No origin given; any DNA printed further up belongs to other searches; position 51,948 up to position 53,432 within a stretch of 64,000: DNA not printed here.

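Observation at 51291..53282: Convergent, tail-overlapping pair: DnaQ-like DEDDh exonuclease with C-terminal extension and a standalone Cas4-like Fe–S PD-(D/E)xK nuclease with extra C-terminal domain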

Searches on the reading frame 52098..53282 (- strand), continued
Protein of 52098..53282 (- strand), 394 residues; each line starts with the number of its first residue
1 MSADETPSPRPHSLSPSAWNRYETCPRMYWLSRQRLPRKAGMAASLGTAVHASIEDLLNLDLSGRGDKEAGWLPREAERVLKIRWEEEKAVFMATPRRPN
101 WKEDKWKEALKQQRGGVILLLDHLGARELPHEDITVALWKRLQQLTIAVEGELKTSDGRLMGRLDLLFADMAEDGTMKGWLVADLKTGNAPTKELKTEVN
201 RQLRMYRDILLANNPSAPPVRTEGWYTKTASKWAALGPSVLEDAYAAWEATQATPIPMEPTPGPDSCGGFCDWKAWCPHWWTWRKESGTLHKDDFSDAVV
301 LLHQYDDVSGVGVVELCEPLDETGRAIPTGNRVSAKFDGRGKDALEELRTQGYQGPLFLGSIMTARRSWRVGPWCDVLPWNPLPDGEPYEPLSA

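Call 32: find_homologous_proteins(query=A4, max_evalue=0.00001)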
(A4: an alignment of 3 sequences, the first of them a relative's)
Query A4 (3 sequences) (407 aa, profile of the alignment): 71 proteins with E <= 0.00001 among 8000 candidates.
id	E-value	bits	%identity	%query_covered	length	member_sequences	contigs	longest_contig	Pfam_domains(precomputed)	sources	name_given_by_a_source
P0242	4.6e-205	699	39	89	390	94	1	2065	PF12705.14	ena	-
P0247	4.1e-193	660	100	100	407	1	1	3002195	PF12705.14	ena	-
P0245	7.7e-170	583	35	82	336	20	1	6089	PF12705.14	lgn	-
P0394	9.4e-164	563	38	89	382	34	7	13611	PF12705.14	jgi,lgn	jgi:hypothetical protein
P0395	4.3e-163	561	40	89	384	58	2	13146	PF12705.14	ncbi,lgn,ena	-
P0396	3.9e-162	558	40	89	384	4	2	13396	PF12705.14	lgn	-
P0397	9.7e-162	557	40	89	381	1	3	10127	PF12705.14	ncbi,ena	-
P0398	1.7e-157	543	41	90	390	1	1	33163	PF12705.14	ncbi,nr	ncbi:MAG: PD-(D/E)XK nuclease family protein [Candidatus Thalassarchaeaceae archaeon]|nr:PD-(D/E)XK 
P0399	3.0e-157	542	42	90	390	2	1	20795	PF12705.14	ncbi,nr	ncbi:MAG: PD-(D/E)XK nuclease family protein [Candidatus Thalassarchaeaceae archaeon]|nr:PD-(D/E)XK 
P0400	5.2e-156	538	37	89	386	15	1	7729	PF12705.14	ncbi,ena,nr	ncbi:MAG: hypothetical protein CMO20_03465 [Thermoplasmata archaeon]|nr:hypothetical protein [Thermo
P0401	2.4e-155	535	41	90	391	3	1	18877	PF12705.14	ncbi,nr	ncbi:MAG: PD-(D/E)XK nuclease family protein [Candidatus Thermoplasmatota archaeon]|nr:PD-(D/E)XK nu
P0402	3.9e-155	535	41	90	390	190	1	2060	PF12705.14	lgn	-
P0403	4.4e-155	535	42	90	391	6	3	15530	PF12705.14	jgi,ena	-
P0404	5.9e-155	534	41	90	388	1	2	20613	PF12705.14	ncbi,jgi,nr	ncbi:MAG TPA: PD-(D/E)XK nuclease family protein [Candidatus Thalassarchaeaceae archaeon]|jgi:hypoth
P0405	7.6e-155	534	42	90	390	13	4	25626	PF12705.14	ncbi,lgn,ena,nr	ncbi:MAG: PD-(D/E)XK nuclease family protein [Candidatus Thermoplasmatota archaeon]|nr:PD-(D/E)XK nu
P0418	1.1e-136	474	40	89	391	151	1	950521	PF12705.14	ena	-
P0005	7.8e-131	455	42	89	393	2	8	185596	PF12705.14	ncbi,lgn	ncbi:MAG: RecB family exonuclease [Poseidonia sp.]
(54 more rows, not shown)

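Call 33: find_encoding_contigs(protein=P0247, flank=6000, max_places=1)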
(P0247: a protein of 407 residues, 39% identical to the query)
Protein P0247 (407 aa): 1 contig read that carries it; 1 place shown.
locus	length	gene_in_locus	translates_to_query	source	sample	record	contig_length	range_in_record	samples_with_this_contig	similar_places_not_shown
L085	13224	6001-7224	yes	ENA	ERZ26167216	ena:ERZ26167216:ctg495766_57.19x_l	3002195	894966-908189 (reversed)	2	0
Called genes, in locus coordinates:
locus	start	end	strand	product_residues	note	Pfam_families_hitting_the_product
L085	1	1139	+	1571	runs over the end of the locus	-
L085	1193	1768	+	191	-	-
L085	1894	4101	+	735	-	PF22745:Nlig-Ia, PF01653:DNA_ligase_aden, PF03120:OB_DNA_ligase, PF00633:HHH (faint), PF12826:HHH_2 (faint), PF14520:HHH_5 (faint), PF00533:BRCT, PF12738:PTCB-BRCT (weak)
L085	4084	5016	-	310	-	-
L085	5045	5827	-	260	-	PF09754:PAC2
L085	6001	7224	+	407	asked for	PF12705:PDDEXK_1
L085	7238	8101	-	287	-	PF00929:RNase_T, PF13482:RNase_H_2 (faint)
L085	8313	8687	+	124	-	-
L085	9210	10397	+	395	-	PF00801:PKD, PF18911:PKD_4, PF22352:K319L-like_PKD (faint), PF18911:PKD_4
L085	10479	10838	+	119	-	-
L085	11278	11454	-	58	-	-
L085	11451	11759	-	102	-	-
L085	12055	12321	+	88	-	-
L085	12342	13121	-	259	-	-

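Call 34: find_encoding_contigs(protein=P0245, flank=6000, max_places=1)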
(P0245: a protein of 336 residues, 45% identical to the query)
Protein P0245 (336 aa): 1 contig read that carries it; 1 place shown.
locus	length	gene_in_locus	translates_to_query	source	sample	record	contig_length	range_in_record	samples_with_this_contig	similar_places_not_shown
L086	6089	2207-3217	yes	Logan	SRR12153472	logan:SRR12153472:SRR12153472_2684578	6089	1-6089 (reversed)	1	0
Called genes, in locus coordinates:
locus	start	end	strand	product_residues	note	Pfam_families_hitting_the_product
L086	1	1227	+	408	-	?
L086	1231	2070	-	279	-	PF09754:PAC2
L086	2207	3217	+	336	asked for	PF12705:PDDEXK_1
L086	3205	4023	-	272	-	PF00929:RNase_T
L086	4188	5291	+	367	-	PF00801:PKD, PF18911:PKD_4, PF22352:K319L-like_PKD (faint), PF18911:PKD_4 (weak)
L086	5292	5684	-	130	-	-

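Call 35: find_encoding_contigs(protein=P0398, flank=6000, max_places=1)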
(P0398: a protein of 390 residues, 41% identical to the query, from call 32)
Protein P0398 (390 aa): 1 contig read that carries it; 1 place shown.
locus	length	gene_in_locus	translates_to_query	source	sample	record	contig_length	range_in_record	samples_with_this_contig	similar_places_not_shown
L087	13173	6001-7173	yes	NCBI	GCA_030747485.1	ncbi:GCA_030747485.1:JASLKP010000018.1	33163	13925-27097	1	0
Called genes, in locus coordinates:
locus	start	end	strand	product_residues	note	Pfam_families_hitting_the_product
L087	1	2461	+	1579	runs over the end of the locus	-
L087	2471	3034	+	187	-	-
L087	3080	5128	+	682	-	PF22745:Nlig-Ia, PF01653:DNA_ligase_aden, PF03120:OB_DNA_ligase, PF12738:PTCB-BRCT (faint), PF03119:DNA_ligase_ZBD (faint), PF12826:HHH_2 (weak), PF14520:HHH_5 (weak), PF00533:BRCT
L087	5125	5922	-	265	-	PF09754:PAC2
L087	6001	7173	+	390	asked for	PF12705:PDDEXK_1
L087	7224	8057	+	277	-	-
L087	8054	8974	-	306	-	PF03104:DNA_pol_B_exo1 (weak), PF00929:RNase_T, PF13482:RNase_H_2 (weak), PF21762:DEDDh_C (weak)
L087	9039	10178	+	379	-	PF00801:PKD, PF18911:PKD_4, PF21027:Sde0182_C (faint), PF22352:K319L-like_PKD (faint), PF18911:PKD_4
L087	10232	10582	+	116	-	-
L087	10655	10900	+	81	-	-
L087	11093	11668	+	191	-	-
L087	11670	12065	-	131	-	-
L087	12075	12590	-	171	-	-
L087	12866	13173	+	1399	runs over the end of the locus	PF13517:FG-GAP_3 (faint)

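Call 36: find_encoding_contigs(protein=P0418, flank=6000, max_places=1)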
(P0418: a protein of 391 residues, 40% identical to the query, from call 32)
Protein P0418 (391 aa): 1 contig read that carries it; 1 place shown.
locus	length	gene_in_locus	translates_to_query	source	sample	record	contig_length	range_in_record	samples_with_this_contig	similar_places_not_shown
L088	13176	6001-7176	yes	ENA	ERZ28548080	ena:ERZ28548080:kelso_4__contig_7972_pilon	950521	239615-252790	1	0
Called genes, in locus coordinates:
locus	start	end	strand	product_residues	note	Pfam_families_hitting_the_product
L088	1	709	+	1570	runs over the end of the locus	-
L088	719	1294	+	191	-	-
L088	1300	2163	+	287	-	PF00171:Aldedh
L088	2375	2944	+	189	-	PF00171:Aldedh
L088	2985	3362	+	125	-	PF22745:Nlig-Ia, PF01653:DNA_ligase_aden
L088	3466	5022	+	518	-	PF01653:DNA_ligase_aden, PF03120:OB_DNA_ligase, PF14520:HHH_5 (weak), PF12826:HHH_2 (weak), PF00533:BRCT, PF12738:PTCB-BRCT (weak), PF16589:BRCT_2 (faint)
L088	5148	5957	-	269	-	PF09754:PAC2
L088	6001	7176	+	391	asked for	PF12705:PDDEXK_1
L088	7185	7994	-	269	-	PF00929:RNase_T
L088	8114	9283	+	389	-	PF00801:PKD (weak), PF18911:PKD_4, PF22352:K319L-like_PKD (faint), PF18911:PKD_4 (weak)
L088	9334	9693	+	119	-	-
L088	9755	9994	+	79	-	-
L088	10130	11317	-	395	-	-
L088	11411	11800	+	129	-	-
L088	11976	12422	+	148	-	PF03061:4HBT, PF13279:4HBT_2 (weak)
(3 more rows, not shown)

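Call 40: find_related_loci(query=A2, collection=viral_contigs, flank=5000)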
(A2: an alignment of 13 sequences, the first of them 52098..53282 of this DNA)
Query A2 (394 aa) in viral_contigs; peptide patterns used: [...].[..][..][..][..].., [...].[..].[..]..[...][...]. (x = any residue, [..] = any of these).
257 stretches matched a pattern; 5 encode a relative of the query (tblastn E <= 1e-3); 5 distinct loci.
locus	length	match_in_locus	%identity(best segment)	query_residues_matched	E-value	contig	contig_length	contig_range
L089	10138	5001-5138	50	14-58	1e-7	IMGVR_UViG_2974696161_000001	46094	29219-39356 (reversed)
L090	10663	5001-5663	25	14-258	2e-6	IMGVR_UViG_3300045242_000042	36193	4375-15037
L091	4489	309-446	46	14-58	3e-6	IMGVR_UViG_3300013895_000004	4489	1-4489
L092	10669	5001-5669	25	11-258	3e-6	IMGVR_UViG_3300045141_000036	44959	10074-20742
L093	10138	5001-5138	46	14-58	3e-6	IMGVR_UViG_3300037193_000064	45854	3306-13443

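Call 42: find_related_loci(query=A5, collection=metagenome_contigs, flank=5000)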
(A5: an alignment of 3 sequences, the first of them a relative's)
Query A5 (381 aa) in metagenome_contigs; peptide patterns used: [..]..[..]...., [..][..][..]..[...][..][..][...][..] (x = any residue, [..] = any of these).
77 stretches matched a pattern; 9 encode a relative of the query (tblastn E <= 1e-3); 9 distinct loci.
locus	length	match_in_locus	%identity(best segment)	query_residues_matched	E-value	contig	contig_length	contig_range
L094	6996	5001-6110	31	19-377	2e-57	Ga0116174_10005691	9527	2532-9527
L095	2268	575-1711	34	13-376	1e-58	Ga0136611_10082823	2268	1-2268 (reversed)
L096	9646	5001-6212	32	13-373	3e-53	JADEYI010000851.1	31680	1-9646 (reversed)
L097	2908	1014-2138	31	13-374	8e-52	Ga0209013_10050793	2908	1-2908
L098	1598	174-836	33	156-374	5e-36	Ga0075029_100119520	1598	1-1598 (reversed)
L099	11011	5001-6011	28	21-373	7e-35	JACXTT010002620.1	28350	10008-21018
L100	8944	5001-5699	28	32-282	9e-16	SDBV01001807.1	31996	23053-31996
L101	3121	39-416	31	253-376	8e-15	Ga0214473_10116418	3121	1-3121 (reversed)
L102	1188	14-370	26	245-373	4e-8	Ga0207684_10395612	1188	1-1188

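Call 45: search_protein_families(library=pfam, proteins=[L094:4-4839:+, L094:4902-6116:+, L094:6113-6994:+, L099:6002-6763:+, L099:6760-8019:+], max_evalue=0.001)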
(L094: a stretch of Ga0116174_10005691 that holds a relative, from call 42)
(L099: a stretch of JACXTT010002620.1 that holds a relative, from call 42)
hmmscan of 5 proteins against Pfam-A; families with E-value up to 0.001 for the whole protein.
L094:4-4839:+ (1611 aa): 2 families
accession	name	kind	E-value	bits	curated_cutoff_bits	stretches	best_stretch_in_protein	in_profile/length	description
PF09369.15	MZB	-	4.3e-16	59.8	24.2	1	1403-1485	3-80/80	MrfA Zn-binding domain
PF00271.37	Helicase_C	-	2.4e-07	31.4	23.5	1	904-951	63-110/110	Helicase conserved C-terminal domain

L094:4902-6116:+ (404 aa): 2 families
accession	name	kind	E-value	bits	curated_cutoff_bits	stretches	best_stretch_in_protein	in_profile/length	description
PF12705.13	PDDEXK_1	-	3.5e-23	83.3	22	1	38-301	2-247/247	PD-(D/E)XK nuclease superfamily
PF01930.23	Cas_Cas4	-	3.4e-07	30.9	22.7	1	185-300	52-158/160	Domain of unknown function DUF83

L094:6113-6994:+ (294 aa): 1 family
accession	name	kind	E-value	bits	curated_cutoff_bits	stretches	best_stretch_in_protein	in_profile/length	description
PF14236.12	DruA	-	2.2e-72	244.2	27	1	52-288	4-234/297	Druantia protein DruA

L099:6002-6763:+ (253 aa): 0 families

L099:6760-8019:+ (419 aa): 1 family
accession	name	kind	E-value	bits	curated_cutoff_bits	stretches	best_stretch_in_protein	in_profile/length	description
PF10923.14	BrxC_BrxD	-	4.1e-59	201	22.2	1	9-391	2-406/414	BREX system ATP-binding protein BrxC/D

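Call 46: search_protein_families(library=padloc, proteins=[L094:4-4839:+, L094:4902-6116:+, L094:6113-6994:+, window:52098-53282:-], max_evalue=0.001)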
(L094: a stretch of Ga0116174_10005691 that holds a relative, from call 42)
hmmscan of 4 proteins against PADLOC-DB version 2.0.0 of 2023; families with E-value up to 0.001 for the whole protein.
L094:4-4839:+ (1611 aa): 21 families
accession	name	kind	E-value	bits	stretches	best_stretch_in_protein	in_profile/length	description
PDLC00013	DruE1|DruE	-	1.8e-246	819.8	2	813-1543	979-1707/1776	SNF2 family N-terminal domain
PDLC00014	DruE2|DruE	-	5.5e-190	632.2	3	802-1609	1095-1923/1928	SNF2 family N-terminal domain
PDLC00051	DruE4|DruE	-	4.5e-187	622.5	4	19-387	235-573/1829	SNF2 family N-terminal domain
PDLC00015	DruE2|DruE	-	2e-186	620.6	3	797-1609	1061-1880/1887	SNF2 family N-terminal domain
PDLC00037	DruE3|DruE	-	5e-145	483.4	3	52-548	211-676/2055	SNF2 family N-terminal domain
PDLC00035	DruE3|DruE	-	2e-98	328.7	3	52-548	211-676/1460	SNF2 family N-terminal domain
PDLC00036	DruE3|DruE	-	3.6e-87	290.9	4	1090-1551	1270-1694/2023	SNF2 family N-terminal domain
PDLC02503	BrxHI|BrxHII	-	7.7e-13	45.6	1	909-965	301-357/698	BrxHI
PDLC02896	DpdJ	-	3.4e-11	39.6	1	54-178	327-434/1487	DpdJ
PDLC03960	SngC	-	6.8e-09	33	1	911-966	322-377/720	-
PDLC02569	DrmA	-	2.5e-08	30.2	1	908-971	831-892/1095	DrmA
PDLC02570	DrmA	-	2.8e-08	30.6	1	891-972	566-646/851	DrmA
PDLC02893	DpdJ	-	3.4e-07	26.6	0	64-178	349-445/876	DpdJ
PDLC02864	DpdF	-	3.4e-05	20.8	1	904-964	282-342/610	DpdF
PDLC02870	DpdF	-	4.5e-05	20.1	1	903-962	273-332/534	DpdF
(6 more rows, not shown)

L094:4902-6116:+ (404 aa): 10 families
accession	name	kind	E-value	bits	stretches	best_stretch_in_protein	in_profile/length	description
PDLC00060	DruK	-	2e-22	78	1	39-320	3-279/347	PD-(D/E)XK nuclease superfamily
PDLC00059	DruK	-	1.3e-13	48.8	1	132-308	73-242/326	PD-(D/E)XK nuclease superfamily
PDLC01250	Cas4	-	2.4e-10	39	1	162-300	39-167/168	"CAS-I,CAS-II,CAS-III,CAS-IV,CAS-V,CAS-VI; acquisition_associated"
PDLC00943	Cas4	-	4e-10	37.9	1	174-301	54-179/180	CRISPR-associated protein Cas4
PDLC01611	Cas4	-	3.2e-08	32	1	177-301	53-157/158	"CAS-I,CAS-II,CAS-III,CAS-IV,CAS-V,CAS-VI; acquisition_associated"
PDLC00944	Cas4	-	2.8e-06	25.7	1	175-300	52-176/177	Cas4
PDLC01447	Cas4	-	1.1e-05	24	1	181-302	47-159/161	"CAS-I,CAS-II,CAS-III,CAS-IV,CAS-V,CAS-VI; acquisition_associated"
PDLC02083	Cas4_II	-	0.00063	18.2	1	178-300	65-183/186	-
PDLC01771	Cas4b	-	0.00071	17.8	0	221-300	81-158/162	-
PDLC01747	Cas1g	-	0.00076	16.2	0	160-303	35-179/523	-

L094:6113-6994:+ (294 aa): 2 families
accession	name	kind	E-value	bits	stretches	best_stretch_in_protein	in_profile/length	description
PDLC00002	DruA1|DruA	-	4.1e-107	356.8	1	25-291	17-278/407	DUF4338 domain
PDLC00001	DruA1|DruA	-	2.3e-27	93.8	2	177-290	426-549/675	DUF4338 domain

window:52098-53282:- (394 aa): 1 family
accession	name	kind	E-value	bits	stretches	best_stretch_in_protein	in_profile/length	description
PDLC00059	DruK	-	1.2e-09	35.8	1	143-281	107-239/326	PD-(D/E)XK nuclease superfamily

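Call 64: fold_search(model_id=the predicted structure, library=viral)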
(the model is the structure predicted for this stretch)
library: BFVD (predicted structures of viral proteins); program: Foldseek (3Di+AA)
matches with E <= 10: 626; with E <= 0.001: 78
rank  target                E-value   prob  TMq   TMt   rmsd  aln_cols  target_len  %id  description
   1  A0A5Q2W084            1.3e-08  1.00  0.40  0.60   5.8       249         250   16  (no name in the UniProt tables at hand)
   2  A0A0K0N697            1.4e-08  1.00  0.42  0.42   6.6       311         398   20  PD-(D/E)XK endonuclease-like domain-containing protein [Tsukamurella phage TIN4]
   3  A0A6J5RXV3            2.9e-08  1.00  0.46  0.66   4.7       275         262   17  COG2887 RecB family exonuclease [uncultured Caudovirales phage]
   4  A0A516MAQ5            3.6e-08  1.00  0.43  0.63   4.9       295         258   14  (no name in the UniProt tables at hand)
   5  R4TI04                7.0e-08  1.00  0.43  0.60   5.4       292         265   19  PD-(D/E)XK nuclease [Haloarcula californiae tailed virus 1]
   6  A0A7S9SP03            1.2e-07  1.00  0.41  0.37   8.6       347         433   18  PD-(D/E)XK nuclease superfamily protein [Serratia phage Tsm2]
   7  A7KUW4                4.3e-07  1.00  0.45  0.62   6.3       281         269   14  (no name in the UniProt tables at hand)
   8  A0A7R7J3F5            6.3e-07  1.00  0.41  0.59   5.9       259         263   15  (no name in the UniProt tables at hand)
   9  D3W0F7                6.7e-07  1.00  0.39  0.38   6.0       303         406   17  Phage protein [Lactococcus phage 1358]
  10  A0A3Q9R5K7            7.1e-07  1.00  0.40  0.57   4.8       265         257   12  (no name in the UniProt tables at hand)
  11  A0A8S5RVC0            1.2e-06  1.00  0.34  0.41   6.8       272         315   19  PD-(D/E)XK nuclease superfamily protein [Siphoviridae sp. ctHip2]
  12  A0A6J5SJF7            1.4e-06  1.00  0.41  0.57   8.1       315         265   15  PD-(D/E)XK nuclease superfamily [uncultured Caudovirales phage]
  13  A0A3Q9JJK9            1.8e-06  1.00  0.46  0.31  10.9       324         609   15  (no name in the UniProt tables at hand)
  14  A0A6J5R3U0            1.9e-06  1.00  0.43  0.44  15.9       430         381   14  PD-(D/E)XK nuclease superfamily [uncultured Caudovirales phage]
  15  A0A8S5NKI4            2.6e-06  1.00  0.35  0.48   6.1       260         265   14  PD-(D/E)XK nuclease superfamily protein [Siphoviridae sp. ctK0l2]
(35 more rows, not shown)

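Call 82: search_dna_similar(query=window:52098-53282:-, collection=phages, mode=protein, max_evalue=0.001, max_rows=8)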
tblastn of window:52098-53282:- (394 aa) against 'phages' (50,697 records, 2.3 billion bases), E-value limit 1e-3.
No match.
